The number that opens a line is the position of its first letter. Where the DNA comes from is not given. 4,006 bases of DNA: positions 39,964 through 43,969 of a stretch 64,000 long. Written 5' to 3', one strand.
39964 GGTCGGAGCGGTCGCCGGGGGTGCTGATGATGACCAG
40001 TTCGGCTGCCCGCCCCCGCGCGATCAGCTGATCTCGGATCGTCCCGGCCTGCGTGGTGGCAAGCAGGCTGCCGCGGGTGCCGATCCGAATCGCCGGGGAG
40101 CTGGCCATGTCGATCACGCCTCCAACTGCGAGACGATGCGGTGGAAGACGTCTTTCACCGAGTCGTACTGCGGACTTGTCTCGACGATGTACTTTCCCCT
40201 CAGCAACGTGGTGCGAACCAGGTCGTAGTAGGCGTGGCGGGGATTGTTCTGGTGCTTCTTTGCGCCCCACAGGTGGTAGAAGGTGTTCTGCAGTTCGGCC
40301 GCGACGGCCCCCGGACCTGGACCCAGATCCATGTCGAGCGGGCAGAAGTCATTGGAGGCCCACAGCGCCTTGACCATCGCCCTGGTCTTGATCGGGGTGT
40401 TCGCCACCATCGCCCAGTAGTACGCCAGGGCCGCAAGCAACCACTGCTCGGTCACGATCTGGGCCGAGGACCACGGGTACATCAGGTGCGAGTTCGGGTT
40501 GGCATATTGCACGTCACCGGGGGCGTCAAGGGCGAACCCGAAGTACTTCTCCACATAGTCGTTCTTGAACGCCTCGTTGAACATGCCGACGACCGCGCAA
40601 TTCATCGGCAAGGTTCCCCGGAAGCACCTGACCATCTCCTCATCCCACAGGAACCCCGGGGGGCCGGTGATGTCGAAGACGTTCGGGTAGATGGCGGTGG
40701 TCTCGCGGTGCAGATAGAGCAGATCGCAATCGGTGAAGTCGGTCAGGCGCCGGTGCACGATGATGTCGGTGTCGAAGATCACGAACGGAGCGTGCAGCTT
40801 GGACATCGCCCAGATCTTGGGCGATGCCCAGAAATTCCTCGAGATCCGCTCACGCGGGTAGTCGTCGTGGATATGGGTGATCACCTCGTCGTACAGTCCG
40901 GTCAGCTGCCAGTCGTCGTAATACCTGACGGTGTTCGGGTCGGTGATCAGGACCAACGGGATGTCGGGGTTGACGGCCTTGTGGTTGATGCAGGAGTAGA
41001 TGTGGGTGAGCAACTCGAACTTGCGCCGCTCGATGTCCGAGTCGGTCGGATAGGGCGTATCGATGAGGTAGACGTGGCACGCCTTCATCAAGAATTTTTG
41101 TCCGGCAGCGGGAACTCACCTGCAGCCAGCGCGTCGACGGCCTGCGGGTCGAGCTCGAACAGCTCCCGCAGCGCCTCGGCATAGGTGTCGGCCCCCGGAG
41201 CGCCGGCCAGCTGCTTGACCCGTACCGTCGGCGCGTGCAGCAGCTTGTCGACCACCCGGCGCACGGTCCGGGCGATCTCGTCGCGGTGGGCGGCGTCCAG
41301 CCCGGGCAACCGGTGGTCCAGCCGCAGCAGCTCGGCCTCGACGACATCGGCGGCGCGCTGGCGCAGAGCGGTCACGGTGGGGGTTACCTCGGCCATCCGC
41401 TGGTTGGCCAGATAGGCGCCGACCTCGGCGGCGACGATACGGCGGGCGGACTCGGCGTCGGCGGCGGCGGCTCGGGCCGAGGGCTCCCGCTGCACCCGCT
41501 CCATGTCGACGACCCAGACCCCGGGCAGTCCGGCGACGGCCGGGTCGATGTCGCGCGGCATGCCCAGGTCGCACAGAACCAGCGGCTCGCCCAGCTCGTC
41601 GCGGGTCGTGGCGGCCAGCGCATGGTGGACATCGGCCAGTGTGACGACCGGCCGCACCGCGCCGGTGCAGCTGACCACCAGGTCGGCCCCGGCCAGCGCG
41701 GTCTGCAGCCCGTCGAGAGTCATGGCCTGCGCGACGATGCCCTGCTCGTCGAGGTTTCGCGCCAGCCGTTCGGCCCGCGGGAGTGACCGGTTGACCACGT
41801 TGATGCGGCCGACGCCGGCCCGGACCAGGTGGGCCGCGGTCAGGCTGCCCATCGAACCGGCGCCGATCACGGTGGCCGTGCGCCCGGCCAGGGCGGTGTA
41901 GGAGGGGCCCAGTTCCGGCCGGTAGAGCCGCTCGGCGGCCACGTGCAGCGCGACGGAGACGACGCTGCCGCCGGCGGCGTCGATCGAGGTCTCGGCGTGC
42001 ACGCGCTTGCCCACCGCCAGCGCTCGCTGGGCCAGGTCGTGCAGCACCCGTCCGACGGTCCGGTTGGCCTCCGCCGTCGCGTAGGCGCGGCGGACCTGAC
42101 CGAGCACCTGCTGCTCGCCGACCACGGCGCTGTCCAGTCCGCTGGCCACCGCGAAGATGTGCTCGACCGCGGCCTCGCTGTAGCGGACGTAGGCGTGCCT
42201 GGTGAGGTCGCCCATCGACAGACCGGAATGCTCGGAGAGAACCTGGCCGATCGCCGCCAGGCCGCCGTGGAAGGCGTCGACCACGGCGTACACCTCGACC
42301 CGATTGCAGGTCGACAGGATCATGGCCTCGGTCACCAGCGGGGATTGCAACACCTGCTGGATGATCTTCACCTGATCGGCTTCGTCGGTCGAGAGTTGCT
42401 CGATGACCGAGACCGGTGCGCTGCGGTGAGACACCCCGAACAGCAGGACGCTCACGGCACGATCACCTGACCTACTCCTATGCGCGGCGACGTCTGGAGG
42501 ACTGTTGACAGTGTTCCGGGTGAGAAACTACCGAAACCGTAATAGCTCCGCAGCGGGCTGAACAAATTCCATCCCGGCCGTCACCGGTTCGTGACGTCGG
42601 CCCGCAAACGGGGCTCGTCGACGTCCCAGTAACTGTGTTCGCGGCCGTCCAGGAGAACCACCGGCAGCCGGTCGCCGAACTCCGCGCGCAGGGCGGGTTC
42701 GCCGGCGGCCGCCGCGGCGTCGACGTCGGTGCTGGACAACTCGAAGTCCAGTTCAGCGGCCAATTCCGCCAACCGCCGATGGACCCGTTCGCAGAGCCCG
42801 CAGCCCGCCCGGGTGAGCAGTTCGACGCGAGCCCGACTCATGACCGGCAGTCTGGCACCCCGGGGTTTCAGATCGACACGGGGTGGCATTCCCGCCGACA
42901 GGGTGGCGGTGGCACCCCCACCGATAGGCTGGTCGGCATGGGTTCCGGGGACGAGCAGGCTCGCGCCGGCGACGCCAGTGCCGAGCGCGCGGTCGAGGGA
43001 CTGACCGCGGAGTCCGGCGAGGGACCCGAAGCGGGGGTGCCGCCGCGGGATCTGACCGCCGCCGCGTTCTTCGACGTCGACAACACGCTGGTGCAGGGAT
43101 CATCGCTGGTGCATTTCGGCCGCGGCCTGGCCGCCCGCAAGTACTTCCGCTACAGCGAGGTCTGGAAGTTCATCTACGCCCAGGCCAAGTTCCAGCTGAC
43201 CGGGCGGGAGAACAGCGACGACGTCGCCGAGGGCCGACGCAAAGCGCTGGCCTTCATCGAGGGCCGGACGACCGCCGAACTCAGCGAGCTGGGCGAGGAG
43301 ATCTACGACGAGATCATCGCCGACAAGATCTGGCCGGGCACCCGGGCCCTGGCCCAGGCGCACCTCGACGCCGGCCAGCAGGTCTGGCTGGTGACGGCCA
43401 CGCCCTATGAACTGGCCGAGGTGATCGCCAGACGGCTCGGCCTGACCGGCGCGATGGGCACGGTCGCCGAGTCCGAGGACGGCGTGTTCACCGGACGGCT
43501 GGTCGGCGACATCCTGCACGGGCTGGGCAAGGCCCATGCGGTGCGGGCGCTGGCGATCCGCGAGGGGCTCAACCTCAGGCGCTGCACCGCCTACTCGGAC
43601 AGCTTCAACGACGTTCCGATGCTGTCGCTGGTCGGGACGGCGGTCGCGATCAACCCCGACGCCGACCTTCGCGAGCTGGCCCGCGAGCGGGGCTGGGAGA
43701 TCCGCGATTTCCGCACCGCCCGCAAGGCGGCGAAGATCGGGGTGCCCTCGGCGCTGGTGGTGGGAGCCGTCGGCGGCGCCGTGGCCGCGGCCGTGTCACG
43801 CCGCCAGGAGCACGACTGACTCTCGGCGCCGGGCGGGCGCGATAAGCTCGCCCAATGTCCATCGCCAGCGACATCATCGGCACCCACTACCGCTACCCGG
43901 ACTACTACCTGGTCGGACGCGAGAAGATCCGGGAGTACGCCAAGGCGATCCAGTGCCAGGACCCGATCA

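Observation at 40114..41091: Foreign-looking glycosyltransferase-like gene inserted into the hemA-hemC operon and coupled at both ends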

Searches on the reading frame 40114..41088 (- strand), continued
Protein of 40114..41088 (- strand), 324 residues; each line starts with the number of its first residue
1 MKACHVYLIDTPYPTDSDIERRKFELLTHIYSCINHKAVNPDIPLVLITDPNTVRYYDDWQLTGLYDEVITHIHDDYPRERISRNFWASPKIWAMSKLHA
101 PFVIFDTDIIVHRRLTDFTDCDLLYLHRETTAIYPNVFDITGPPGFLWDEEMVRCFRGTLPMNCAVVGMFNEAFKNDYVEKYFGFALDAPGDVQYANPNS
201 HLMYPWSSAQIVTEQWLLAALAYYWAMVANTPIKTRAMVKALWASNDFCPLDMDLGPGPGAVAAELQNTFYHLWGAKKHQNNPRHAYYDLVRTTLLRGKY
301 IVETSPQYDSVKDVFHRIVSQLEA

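Call 45: find_related_loci(query=A1, collection=genome_contigs, flank=4000)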
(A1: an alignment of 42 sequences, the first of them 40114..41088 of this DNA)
Query A1 (324 aa) in genome_contigs; peptide patterns used: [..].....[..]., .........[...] (x = any residue, [..] = any of these).
46 stretches matched a pattern; 9 encode a relative of the query (tblastn E <= 1e-3); 9 distinct loci.
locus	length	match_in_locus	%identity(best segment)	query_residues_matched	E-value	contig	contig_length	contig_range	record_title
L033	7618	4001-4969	68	1-322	3e-148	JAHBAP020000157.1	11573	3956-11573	MAG: Mycobacterium sp. isolate AQU-06 c_000000103918, whole genome shotgun sequence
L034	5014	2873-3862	61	1-324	3e-140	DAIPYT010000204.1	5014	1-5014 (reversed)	MAG TPA_asm: Mycobacterium sp. isolate CTOTU6537 NODE_7924_length_5014_cov_7.224844, whole genome shotgun sequence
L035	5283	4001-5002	60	1-322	6e-137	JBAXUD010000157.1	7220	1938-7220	MAG: Mycobacteriaceae bacterium isolate ELA652 MAG652_157, whole genome shotgun sequence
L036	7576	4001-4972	58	1-322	4e-127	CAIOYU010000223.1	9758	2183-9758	MAG: uncultured actinobacterium isolate Loclat_bin-09341 genome assembly, contig: bin-09341:223/781, whole genome shotgu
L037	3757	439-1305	59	32-322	6e-125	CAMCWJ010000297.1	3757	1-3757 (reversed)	MAG: Bifidobacterium breve isolate ME-09jul19-156 genome assembly, contig: ME-09jul19-C38043, whole genome shotgun seque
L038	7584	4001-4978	52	1-322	3e-113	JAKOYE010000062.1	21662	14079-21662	MAG: Actinomycetes bacterium isolate USOA5_maxbin.032 k201_663892, whole genome shotgun sequence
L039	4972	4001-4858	55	1-288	9e-108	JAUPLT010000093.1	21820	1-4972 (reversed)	MAG: Actinomycetota bacterium isolate erpe_2018_pw_24hr_WHONDRS-PP48-000093_B_bin.4 scaffold_218515, whole genome shotgu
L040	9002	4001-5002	57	1-322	5e-129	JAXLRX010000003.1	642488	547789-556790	MAG: Mycobacterium sp. isolate STL-ACT20 C1.171.fa-3, whole genome shotgun sequence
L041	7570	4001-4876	30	1-314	1e-44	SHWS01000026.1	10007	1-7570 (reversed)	MAG: Pelagibacteraceae bacterium isolate Baikal-deep-G37 BA1250-C20025, whole genome shotgun sequence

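Call 46: find_related_loci(query=A1, collection=viral_contigs, flank=4000)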
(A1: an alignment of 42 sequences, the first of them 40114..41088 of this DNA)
Query A1 (324 aa) in viral_contigs; peptide patterns used: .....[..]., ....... (x = any residue, [..] = any of these).
96 stretches matched a pattern; 68 encode a relative of the query (tblastn E <= 1e-3); 67 distinct loci.
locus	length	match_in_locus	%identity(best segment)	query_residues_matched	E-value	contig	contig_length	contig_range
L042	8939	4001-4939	57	1-322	2e-124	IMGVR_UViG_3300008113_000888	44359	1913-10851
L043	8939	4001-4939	57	1-322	2e-124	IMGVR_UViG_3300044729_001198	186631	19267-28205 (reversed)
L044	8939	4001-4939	57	1-322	2e-124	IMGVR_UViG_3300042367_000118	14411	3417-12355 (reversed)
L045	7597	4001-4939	57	1-322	2e-124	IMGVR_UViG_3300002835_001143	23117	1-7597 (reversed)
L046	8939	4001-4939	55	1-322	6e-122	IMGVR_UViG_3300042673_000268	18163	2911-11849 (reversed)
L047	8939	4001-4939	55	1-322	2e-121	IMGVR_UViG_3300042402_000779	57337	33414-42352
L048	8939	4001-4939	55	1-322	2e-121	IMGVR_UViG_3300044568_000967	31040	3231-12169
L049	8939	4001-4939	55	1-322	2e-121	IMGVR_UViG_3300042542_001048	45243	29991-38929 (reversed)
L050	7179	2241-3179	55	1-322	1e-120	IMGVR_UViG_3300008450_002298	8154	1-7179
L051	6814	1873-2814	47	1-323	3e-99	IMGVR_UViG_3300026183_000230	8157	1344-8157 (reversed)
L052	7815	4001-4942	44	1-323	6e-98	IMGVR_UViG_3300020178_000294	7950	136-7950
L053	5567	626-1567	44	1-323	6e-98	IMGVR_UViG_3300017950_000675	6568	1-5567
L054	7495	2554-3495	44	1-323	6e-98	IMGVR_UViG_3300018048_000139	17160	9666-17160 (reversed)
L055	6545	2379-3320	44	1-323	1e-97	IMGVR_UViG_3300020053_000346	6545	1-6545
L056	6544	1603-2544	42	1-323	1e-95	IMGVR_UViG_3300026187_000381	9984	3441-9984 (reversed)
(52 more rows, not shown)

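Call 51: search_protein_families(library=pfam, proteins=[L036:667-2802:-, L036:2939-3727:-, L036:5151-6776:+, L036:6780-7550:-, L034:1868-3871:+, L034:47-1273:-, L034:167-1312:+, L034:3930-4460:+, L034:4457-5014:+, L037:103-1314:+], max_evalue=0.001)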
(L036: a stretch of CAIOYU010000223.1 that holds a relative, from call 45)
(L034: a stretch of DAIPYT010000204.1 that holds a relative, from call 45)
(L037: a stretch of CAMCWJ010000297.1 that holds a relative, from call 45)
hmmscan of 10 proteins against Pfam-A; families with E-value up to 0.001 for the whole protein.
L036:667-2802:- (711 aa): 2 families
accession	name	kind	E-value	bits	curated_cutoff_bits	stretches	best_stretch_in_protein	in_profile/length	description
PF01757.29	Acyl_transf_3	-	1.5e-31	110.1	31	1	49-383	2-321/326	Acyltransferase domain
PF19040.6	SGNH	-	6.6e-28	98.5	27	1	465-702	12-246/248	SGNH domain (fused to AT3 domains)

L036:2939-3727:- (262 aa): 2 families
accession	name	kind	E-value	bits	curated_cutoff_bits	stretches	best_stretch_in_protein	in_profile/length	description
PF00378.25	ECH_1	-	3.5e-56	190.8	27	1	11-261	3-250/251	Enoyl-CoA hydratase/isomerase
PF16113.10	ECH_2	-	6.2e-30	105.3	27.2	1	16-195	3-184/335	Enoyl-CoA hydratase/isomerase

L036:5151-6776:+ (541 aa): 2 families
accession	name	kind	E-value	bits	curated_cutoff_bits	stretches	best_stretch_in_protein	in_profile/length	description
PF00501.34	AMP-binding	-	3.6e-61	207.5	29.9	1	13-386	2-377/384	AMP-binding enzyme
PF13193.12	AMP-binding_C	-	1.2e-15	58.6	24.5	1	446-521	1-76/76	AMP-binding enzyme C-terminal domain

L036:6780-7550:- (256 aa): 1 family
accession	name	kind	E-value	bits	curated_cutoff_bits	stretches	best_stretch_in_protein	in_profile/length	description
PF01083.28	Cutinase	-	1.2e-42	146.2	25.9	1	73-255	1-172/173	Cutinase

L034:1868-3871:+ (667 aa): 1 family
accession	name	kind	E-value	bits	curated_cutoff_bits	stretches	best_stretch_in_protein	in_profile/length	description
PF20508.3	DUF6734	-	4.5e-08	33.3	27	1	364-569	24-220/286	Family of unknown function (DUF6734)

L034:47-1273:- (408 aa): 6 families
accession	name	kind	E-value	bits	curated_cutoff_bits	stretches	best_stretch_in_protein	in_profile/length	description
PF08241.18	Methyltransf_11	-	2.1e-13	51.1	21.2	1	61-156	3-95/95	Methyltransferase domain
PF08242.18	Methyltransf_12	-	4.8e-13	50.1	30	1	61-153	3-97/98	Methyltransferase domain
PF13847.12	Methyltransf_31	-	1.9e-12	47.5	27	1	58-156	7-109/145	Methyltransferase domain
PF13649.12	Methyltransf_25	-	2.5e-12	47.7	27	1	58-152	1-97/97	Methyltransferase domain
PF13489.12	Methyltransf_23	-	1.2e-08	35.3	27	1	56-164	24-124/164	Methyltransferase domain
PF08003.17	Methyltransf_9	-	1.8e-05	24.3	23.8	1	57-153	118-214/315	Protein of unknown function (DUF1698)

L034:167-1312:+ (381 aa): 0 families

L034:3930-4460:+ (176 aa): 3 families
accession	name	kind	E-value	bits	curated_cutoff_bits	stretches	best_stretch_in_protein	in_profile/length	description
PF12680.13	SnoaL_2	-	1.6e-08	35.5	27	1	30-134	5-101/102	SnoaL-like domain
PF13577.12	SnoaL_4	-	8.1e-07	29.5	24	1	16-114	6-100/126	SnoaL-like domain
PF13474.12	SnoaL_3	-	0.00071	20.4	22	0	32-82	10-61/121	SnoaL-like domain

L034:4457-5014:+ (186 aa): 7 families
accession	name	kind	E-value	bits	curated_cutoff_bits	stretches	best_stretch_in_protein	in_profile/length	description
PF01370.27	Epimerase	-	1.6e-27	96.9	20.9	1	3-177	2-177/240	NAD dependent epimerase/dehydratase family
PF01073.25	3Beta_HSD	-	4.8e-18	65.6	22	1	3-177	1-186/280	3-beta hydroxysteroid dehydrogenase/isomerase family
PF13460.12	NAD_binding_10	-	1.7e-15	57.8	27.2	1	6-153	1-131/184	NAD(P)H-binding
PF16363.11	GDP_Man_Dehyd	-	4e-12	46.7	27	1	3-176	1-187/332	GDP-mannose 4,6 dehydratase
PF07993.18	NAD_binding_4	-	1.9e-10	40.8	20.1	1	82-171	106-206/258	Male sterility protein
PF05368.20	NmrA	-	3.1e-09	37.3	27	1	3-117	6-108/298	NmrA-like family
PF04321.23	RmlD_sub_bind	-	0.00054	19.6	27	1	3-156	4-139/287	RmlD substrate binding domain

L037:103-1314:+ (403 aa): 1 family
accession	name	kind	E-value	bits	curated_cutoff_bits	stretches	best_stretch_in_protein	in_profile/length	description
PF20508.3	DUF6734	-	3.1e-05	24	27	1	127-304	47-217/286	Family of unknown function (DUF6734)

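Call 58: search_solved_structures(query=A2, max_evalue=10, show_alignments=3)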
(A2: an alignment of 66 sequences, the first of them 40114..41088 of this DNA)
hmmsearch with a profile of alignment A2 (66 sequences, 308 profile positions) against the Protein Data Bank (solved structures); distinct sequences matched with E-value up to 10: 1.
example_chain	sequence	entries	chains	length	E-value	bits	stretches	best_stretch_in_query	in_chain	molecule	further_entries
9d5n_G0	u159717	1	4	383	0.49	12.7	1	184-236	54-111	Flagellar protofilament ribbon protein, putative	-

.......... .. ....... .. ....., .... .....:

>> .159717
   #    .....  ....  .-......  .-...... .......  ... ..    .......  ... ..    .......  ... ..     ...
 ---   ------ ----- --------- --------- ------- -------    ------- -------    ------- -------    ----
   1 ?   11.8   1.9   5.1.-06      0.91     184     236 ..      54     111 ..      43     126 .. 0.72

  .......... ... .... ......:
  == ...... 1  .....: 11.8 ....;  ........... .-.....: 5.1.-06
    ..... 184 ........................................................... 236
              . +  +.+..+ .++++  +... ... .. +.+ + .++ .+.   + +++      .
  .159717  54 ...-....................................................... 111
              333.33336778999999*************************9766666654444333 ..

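Call 62: search_protein_families(library=phrogs, proteins=[L017:1833-2426:+, L017:2410-2820:+, L017:2822-3121:+, L017:3130-4875:+, L017:4877-5959:+, L017:6992-7453:+, L017:7454-7798:+, L017:7761-8126:+, L017:8128-9702:+, L017:11693-12538:+], max_evalue=0.001)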
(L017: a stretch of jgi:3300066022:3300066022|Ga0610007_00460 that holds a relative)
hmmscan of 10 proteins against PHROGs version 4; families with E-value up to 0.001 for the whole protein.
L017:1833-2426:+ (197 aa): 0 families

L017:2410-2820:+ (136 aa): 0 families

L017:2822-3121:+ (99 aa): 0 families

L017:3130-4875:+ (581 aa): 1 family
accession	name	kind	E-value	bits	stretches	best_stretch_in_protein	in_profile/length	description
phrog_27331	-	unknown function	8.8e-06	26.9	1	143-165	9-31/50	-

L017:4877-5959:+ (360 aa): 1 family
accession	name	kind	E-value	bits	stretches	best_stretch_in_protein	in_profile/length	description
phrog_7595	-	unknown function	5.1e-07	31.1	1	285-360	10-96/96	-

L017:6992-7453:+ (153 aa): 1 family
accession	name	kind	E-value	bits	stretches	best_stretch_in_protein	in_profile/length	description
phrog_27075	-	unknown function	5e-05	23.9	1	9-113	155-258/265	-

L017:7454-7798:+ (114 aa): 1 family
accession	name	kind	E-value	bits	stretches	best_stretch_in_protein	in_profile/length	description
phrog_17222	-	unknown function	0.00018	22.2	1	36-91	105-160/195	-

L017:7761-8126:+ (121 aa): 0 families

L017:8128-9702:+ (524 aa): 11 families
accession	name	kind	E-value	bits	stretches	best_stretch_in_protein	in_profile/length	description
phrog_2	-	head and packaging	2.9e-49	169.5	1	36-473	261-596/807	terminase large subunit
phrog_5989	-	head and packaging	2e-46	159.7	1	8-245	109-332/347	terminase large subunit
phrog_36964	-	head and packaging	3.3e-34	119.1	2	70-326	435-706/890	terminase large subunit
phrog_9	-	head and packaging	2.2e-14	54.3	1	17-189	185-359/812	terminase large subunit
phrog_26724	-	unknown function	3.8e-13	50.4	1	20-191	13-185/192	-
phrog_7579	-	head and packaging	5.6e-13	49.7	1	53-211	14-169/239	terminase large subunit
phrog_24361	-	head and packaging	1.7e-12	48.4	1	321-469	1-138/162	terminase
phrog_675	-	head and packaging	1.1e-11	44.8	1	18-205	22-207/576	terminase large subunit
phrog_38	-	head and packaging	3.9e-11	43.3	1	10-144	258-396/760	terminase large subunit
phrog_38407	-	unknown function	2.4e-10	40.9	1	280-465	168-344/370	-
phrog_3746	-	head and packaging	1.6e-05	25.1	1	41-140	143-239/374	terminase large subunit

L017:11693-12538:+ (281 aa): 0 families

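Call 77: search_protein_families(library=padloc, proteins=[window:40114-41088:-, P0023, P0040], max_evalue=0.01)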
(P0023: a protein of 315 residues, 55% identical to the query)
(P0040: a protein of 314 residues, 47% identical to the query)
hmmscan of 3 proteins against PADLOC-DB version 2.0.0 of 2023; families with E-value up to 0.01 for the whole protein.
window:40114-41088:- (324 aa): 0 families

P0023 (315 aa): 0 families

P0040 (314 aa): 0 families

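Call 81: search_dna_similar(query=L041:4001-4966:+, collection=phages, mode=protein, max_evalue=0.001, max_rows=15)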
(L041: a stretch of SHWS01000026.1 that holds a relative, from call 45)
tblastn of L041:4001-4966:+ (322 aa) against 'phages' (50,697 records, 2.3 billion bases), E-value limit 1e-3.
No match.

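Call 82: search_dna_similar(query=L020:5965-7539:+, collection=phages, mode=protein, max_evalue=1e-20, max_rows=12)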
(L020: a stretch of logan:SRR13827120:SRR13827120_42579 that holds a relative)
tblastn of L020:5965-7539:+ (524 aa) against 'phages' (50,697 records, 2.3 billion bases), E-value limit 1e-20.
Records with a match: 2502; places in all: 2503; records where one place covers at least 80% of the query: 2227.
Best place of each record, by identity: <60% 2502.
By first word of the organism name: Escherichia 652; Synechococcus 378; Klebsiella 329; Salmonella 195; Vibrio 130; Shigella 87; Aeromonas 80; Acinetobacter 71; Cyanophage 61; Enterobacter 59; and 62 more.
By host as written in the record: - 462; Escherichia coli 271; Klebsiella pneumoniae 114; Synechococcus 107; Synechococcus sp. 38; Escherichia coli O157:H7 38; Salmonella enterica 29; Synechococcus sp. WH7803 28; and 552 more.
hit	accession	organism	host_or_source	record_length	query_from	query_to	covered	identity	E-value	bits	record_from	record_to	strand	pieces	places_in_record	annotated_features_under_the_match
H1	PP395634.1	Microcystis phage Mel-JY01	Microcystis elabens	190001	2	524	100%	58.9%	0e+0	671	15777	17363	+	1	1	large terminase protein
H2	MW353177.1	Flavobacterium phage vB_FspM_immuto_13-6C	Flavobacterium sp. LMO8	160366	5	524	99%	56.5%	0e+0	644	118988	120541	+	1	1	terminase large subunit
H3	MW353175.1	Flavobacterium phage vB_FspM_immuto_2-6A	Flavobacterium sp. LMO8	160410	5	524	99%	56.5%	0e+0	643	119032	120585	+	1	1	terminase large subunit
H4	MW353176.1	Flavobacterium phage vB_FspM_immuto_3-5A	Flavobacterium sp. LMO8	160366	5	524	99%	56.5%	0e+0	643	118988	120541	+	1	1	terminase large subunit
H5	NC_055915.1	Flavobacterium phage vB_FspM_immuto_2-6A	Flavobacterium sp. LMO8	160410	5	524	99%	56.5%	0e+0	643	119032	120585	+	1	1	terminase large subunit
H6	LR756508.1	uncultured phage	metagenomic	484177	3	518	98%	47.1%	5e-160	509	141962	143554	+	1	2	record has no annotation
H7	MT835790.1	Bacteriophage sp.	human fecal samples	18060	14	453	84%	37.4%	2e-39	314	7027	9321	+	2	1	record has no annotation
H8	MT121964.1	Phage DP SC_6_H4_2017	bacteria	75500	14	453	84%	36.6%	6e-88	301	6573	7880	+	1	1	none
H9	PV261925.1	Synechococcus phage RB11-B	Synechococcus sp. MW02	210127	6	468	88%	34.0%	9e-64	231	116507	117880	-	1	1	terminase large subunit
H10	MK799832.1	Synechococcus phage S-B05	Synechococcus sp. MW02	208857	6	468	88%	34.0%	2e-63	230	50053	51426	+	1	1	terminase DNA packaging enzyme large subunit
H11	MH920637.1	Synechococcus phage S-B43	Synechococcus sp. MW02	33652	6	468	88%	33.8%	2e-63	230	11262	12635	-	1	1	terminase large subunit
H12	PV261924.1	Synechococcus phage RN05-S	Synechococcus sp. MW02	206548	6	468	88%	33.8%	2e-63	230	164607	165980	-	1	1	erminase large subunit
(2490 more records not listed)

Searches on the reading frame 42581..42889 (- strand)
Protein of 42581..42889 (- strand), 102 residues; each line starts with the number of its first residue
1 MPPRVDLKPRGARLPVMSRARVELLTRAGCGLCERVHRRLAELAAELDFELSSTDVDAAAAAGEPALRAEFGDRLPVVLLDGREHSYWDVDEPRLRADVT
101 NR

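Call 85: search_protein_families(library=pfam, proteins=[window:42581-42889:-], max_evalue=0.01)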
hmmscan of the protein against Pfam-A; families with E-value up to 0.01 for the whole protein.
window:42581-42889:- (102 aa): 1 family
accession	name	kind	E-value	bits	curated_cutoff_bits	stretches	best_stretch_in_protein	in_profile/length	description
PF05768.20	Glrx-like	-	3.1e-19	69.5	26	1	21-99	1-76/77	Glutaredoxin-like domain (DUF836)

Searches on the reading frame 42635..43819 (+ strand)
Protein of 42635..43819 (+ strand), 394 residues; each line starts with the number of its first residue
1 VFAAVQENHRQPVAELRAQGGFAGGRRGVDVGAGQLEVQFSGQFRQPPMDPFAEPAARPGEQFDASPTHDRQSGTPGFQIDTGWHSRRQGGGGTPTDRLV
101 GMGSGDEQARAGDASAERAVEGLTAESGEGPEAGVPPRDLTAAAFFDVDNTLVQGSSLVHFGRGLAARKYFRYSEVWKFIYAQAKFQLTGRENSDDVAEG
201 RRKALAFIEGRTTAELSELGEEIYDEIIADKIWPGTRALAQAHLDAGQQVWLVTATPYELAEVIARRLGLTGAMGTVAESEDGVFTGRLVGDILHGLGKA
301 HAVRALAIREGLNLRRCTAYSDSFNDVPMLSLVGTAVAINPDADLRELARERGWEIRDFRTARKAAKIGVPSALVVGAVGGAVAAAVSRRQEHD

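Call 85: search_protein_families(library=pfam, proteins=[window:42635-43819:+], max_evalue=0.01)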
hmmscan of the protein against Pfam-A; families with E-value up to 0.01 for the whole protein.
window:42635-43819:+ (394 aa): 3 families
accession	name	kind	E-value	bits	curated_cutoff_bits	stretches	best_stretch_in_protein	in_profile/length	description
PF12710.13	HAD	-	5.8e-29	102.3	27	1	144-330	1-188/189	haloacid dehalogenase-like hydrolase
PF00702.32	Hydrolase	-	6e-16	59.8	26.4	1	143-333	3-190/191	haloacid dehalogenase-like hydrolase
PF08282.18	Hydrolase_3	-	5.6e-06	26.7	20.9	1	296-340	185-229/255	haloacid dehalogenase-like hydrolase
